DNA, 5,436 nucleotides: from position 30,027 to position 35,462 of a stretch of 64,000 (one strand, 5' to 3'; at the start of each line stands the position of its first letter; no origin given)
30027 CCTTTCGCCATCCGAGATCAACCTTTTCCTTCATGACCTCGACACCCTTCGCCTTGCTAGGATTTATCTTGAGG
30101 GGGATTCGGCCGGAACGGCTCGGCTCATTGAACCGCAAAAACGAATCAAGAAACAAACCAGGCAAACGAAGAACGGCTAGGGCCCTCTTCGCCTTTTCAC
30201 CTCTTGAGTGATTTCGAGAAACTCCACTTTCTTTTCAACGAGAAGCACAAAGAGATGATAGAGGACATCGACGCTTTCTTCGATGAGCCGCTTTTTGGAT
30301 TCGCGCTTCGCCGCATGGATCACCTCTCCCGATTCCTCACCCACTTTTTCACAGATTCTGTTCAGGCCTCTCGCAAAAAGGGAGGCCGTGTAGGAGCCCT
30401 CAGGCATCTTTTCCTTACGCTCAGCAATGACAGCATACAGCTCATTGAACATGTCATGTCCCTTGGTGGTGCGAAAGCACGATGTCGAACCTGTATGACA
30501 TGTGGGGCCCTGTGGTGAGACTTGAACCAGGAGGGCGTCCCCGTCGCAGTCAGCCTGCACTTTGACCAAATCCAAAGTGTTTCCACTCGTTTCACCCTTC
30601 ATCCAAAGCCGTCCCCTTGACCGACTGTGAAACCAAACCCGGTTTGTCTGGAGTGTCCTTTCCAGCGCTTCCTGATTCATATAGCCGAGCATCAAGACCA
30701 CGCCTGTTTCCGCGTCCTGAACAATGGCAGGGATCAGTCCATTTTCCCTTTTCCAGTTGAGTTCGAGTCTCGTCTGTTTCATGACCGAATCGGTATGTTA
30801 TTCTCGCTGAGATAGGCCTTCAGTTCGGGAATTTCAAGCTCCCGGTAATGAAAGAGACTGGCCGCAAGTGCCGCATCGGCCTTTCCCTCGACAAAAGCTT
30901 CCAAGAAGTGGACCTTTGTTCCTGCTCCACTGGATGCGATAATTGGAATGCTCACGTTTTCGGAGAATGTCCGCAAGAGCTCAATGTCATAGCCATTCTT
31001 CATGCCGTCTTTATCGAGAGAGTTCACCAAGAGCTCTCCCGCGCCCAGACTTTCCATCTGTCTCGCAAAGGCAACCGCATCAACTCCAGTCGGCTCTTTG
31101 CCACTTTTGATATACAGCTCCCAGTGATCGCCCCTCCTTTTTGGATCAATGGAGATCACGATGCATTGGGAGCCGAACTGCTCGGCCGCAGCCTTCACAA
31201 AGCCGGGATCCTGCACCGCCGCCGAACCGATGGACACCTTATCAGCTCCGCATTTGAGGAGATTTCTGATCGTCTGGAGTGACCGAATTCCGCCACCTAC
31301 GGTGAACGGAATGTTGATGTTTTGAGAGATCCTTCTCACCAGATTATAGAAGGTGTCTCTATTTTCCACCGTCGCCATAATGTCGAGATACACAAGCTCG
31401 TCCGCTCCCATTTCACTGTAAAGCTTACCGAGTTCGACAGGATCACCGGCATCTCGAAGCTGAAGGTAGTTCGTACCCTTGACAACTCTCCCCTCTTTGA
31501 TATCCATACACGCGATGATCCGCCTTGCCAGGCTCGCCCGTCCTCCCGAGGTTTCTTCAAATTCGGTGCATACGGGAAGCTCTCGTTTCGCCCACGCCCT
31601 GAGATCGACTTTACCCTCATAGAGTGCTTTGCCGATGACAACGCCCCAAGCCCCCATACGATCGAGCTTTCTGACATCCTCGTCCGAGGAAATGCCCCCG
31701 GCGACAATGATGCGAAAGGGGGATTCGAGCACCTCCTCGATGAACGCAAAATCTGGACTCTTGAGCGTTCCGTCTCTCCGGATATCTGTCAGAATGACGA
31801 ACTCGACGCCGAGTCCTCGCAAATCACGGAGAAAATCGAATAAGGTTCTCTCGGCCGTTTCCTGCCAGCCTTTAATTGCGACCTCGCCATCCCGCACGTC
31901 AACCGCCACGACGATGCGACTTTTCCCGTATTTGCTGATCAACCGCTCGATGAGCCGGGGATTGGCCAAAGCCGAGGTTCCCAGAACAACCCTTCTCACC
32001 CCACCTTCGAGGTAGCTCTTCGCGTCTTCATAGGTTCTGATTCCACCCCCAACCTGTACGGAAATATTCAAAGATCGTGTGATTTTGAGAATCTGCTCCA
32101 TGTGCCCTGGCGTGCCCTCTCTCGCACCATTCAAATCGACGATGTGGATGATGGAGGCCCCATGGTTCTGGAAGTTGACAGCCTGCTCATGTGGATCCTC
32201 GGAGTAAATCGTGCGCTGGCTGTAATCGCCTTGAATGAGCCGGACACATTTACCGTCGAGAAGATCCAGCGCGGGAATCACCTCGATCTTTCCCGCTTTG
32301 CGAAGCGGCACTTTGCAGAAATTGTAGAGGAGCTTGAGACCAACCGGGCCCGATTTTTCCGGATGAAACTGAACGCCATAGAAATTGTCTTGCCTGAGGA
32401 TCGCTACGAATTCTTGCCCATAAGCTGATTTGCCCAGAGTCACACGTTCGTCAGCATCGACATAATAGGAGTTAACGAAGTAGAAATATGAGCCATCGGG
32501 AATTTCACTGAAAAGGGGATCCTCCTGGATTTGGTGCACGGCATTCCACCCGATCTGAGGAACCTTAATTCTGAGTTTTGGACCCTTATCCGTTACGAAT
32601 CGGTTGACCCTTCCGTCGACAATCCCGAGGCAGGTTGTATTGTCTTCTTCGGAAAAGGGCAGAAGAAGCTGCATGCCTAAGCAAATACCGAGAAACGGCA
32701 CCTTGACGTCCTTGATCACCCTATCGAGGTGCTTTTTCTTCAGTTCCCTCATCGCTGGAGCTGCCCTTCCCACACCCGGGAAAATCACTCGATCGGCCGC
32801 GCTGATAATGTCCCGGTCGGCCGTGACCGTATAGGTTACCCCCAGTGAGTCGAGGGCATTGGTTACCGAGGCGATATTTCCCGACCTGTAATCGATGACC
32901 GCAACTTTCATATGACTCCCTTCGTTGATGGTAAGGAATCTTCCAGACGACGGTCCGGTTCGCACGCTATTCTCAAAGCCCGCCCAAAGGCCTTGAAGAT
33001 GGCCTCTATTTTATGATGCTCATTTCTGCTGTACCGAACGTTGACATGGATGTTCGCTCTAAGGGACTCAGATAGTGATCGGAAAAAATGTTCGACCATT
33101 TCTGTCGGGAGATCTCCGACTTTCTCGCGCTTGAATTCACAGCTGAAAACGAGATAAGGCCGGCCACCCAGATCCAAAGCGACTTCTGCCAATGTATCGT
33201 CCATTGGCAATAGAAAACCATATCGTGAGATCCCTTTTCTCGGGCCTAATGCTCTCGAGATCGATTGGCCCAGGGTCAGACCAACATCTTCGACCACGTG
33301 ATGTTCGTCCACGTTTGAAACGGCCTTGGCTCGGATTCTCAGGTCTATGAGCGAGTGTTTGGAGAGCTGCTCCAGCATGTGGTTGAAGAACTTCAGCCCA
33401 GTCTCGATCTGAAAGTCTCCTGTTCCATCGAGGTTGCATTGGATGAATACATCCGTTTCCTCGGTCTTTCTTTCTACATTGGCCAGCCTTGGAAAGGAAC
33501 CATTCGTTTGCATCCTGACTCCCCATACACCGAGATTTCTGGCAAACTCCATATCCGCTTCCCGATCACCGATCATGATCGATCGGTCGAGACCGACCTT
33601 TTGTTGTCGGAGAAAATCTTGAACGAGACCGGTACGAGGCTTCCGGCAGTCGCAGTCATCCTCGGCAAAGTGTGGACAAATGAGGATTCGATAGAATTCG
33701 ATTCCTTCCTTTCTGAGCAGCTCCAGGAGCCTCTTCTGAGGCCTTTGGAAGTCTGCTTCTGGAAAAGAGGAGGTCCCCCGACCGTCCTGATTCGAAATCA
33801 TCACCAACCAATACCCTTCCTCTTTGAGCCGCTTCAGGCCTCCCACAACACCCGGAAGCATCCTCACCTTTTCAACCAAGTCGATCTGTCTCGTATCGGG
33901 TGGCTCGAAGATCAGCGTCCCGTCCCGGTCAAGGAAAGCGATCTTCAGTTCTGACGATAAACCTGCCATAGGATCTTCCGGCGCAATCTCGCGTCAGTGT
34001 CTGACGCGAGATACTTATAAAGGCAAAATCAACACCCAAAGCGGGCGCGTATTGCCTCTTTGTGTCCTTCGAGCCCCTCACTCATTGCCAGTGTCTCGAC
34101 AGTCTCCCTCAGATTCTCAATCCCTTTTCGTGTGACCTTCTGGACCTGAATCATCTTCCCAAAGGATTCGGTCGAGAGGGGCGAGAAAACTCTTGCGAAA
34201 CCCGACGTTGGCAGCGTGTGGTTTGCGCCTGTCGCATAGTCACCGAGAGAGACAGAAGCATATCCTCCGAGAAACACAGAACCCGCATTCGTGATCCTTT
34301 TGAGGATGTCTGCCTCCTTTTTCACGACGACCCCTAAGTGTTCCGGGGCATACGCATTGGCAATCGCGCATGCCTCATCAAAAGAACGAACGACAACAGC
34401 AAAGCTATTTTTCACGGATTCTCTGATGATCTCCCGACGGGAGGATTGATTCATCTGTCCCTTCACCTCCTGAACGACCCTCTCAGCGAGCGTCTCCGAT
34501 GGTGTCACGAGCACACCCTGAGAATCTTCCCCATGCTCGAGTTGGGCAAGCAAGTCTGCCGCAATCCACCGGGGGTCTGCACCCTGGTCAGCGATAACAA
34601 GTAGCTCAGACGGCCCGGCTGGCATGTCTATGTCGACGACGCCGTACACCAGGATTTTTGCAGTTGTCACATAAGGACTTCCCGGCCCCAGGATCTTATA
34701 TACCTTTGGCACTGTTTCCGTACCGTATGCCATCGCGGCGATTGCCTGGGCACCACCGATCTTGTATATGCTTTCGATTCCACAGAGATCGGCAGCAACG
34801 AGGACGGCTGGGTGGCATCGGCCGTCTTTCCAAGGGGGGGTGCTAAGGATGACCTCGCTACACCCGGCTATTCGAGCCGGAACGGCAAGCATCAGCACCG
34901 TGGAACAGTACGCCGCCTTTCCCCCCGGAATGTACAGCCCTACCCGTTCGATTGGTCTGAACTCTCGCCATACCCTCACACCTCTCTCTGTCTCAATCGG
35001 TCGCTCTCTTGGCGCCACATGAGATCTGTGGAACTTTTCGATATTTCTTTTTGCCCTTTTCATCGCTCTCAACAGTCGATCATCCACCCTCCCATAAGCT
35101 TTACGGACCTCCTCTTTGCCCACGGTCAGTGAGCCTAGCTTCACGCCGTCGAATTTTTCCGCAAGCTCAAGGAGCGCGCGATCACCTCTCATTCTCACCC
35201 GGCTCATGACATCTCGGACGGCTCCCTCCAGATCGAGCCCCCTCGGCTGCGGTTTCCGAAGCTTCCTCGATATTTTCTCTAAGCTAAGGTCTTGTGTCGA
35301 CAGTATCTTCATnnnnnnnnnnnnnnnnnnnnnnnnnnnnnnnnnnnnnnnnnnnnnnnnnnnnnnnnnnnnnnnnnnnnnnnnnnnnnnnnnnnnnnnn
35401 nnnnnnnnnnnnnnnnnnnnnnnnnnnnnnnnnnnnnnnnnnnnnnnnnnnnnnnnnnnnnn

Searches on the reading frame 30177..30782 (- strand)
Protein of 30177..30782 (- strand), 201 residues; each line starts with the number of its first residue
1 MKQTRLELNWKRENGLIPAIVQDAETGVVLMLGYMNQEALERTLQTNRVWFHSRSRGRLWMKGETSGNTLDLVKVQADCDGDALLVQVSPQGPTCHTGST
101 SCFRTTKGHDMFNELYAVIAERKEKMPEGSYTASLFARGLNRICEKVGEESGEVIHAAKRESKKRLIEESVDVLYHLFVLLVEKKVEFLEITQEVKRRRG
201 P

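Call 38: search_protein_families(library=pfam, proteins=[window:30177-30782:-], max_evalue=0.00001)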
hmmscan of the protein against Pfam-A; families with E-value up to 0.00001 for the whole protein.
window:30177-30782:- (201 aa): 2 families
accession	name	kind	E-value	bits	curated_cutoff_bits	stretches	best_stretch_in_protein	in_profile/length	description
PF01502.23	PRA-CH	-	1.3e-34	118.3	27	1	31-103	1-73/74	Phosphoribosyl-AMP cyclohydrolase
PF01503.22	PRA-PH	-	9.6e-23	80.8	21.3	1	113-198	2-85/86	Phosphoribosyl-ATP pyrophosphohydrolase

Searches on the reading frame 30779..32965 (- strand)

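Call 38: search_protein_families(library=pfam, proteins=[window:30779-32965:-], max_evalue=0.00001)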
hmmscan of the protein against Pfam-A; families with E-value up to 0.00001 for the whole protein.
window:30779-32965:- (728 aa): 9 families
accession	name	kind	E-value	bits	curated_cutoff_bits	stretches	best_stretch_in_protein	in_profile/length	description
PF00977.27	His_biosynth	-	3.2e-150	498.3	23.6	2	228-453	1-227/228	Histidine biosynthesis protein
PF00117.34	GATase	-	1.5e-20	74.1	22.8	1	23-216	2-186/190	Glutamine amidotransferase class-I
PF01207.24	Dus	-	8.2e-15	55.2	20.4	0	539-594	172-227/311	Dihydrouridine synthase (Dus)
PF04131.20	NanE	-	1.5e-10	41.1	27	0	396-448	124-176/192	Putative N-acetylmannosamine-6-phosphate epimerase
PF01884.23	PcrB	-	2.5e-10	40.6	23.9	0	283-332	162-211/226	PcrB family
PF03060.21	NMO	-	8.6e-09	35.7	28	0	628-706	143-227/331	Nitronate monooxygenase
PF01180.27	DHO_dh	-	1.1e-07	31.8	27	0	539-590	226-280/291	Dihydroorotate dehydrogenase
PF00290.26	Trp_syntA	-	8e-06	25.4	27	0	537-586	184-232/259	Tryptophan synthase alpha chain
PF04309.18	G3P_antiterm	-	9.9e-06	25.5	27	0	541-582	129-170/173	Glycerol-3-phosphate responsive antiterminator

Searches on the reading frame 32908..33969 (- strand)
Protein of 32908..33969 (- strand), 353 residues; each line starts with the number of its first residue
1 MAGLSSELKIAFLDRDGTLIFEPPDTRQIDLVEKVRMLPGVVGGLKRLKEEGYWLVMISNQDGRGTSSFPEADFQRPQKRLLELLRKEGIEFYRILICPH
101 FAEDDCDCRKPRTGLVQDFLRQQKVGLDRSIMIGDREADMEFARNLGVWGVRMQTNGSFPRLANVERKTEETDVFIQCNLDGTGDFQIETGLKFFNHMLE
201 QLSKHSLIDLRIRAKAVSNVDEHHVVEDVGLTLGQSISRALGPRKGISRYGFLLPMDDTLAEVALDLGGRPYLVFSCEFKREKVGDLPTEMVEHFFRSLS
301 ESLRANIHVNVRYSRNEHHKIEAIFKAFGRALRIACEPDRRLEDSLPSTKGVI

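Call 38: search_protein_families(library=pfam, proteins=[window:32908-33969:-], max_evalue=0.00001)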
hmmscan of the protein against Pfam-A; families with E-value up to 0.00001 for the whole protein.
window:32908-33969:- (353 aa): 5 families
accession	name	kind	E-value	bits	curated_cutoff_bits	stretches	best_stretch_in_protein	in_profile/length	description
PF00475.24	IGPD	-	7.2e-61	205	27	1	190-332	1-144/144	Imidazoleglycerol-phosphate dehydratase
PF13419.12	HAD_2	-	1.1e-08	35.9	23.8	0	103-148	128-173/178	Haloacid dehalogenase-like hydrolase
PF08645.17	PNK3P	-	2.5e-08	34.3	22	1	9-135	1-125/161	Polynucleotide kinase 3 phosphatase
PF13242.12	Hydrolase_like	-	5.5e-07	29.9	22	1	108-155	2-50/75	HAD-hyrolase-like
PF00702.32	Hydrolase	-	1.1e-06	29.7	26.4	1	12-147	74-191/191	haloacid dehalogenase-like hydrolase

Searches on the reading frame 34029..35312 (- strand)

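Call 38: search_protein_families(library=pfam, proteins=[window:34029-35312:-], max_evalue=0.00001)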
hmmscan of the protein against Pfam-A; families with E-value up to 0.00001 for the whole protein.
window:34029-35312:- (427 aa): 1 family
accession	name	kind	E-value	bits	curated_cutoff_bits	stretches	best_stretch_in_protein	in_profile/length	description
PF00815.25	Histidinol_dh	-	3.1e-164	547.3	27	1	27-425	10-411/411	Histidinol dehydrogenase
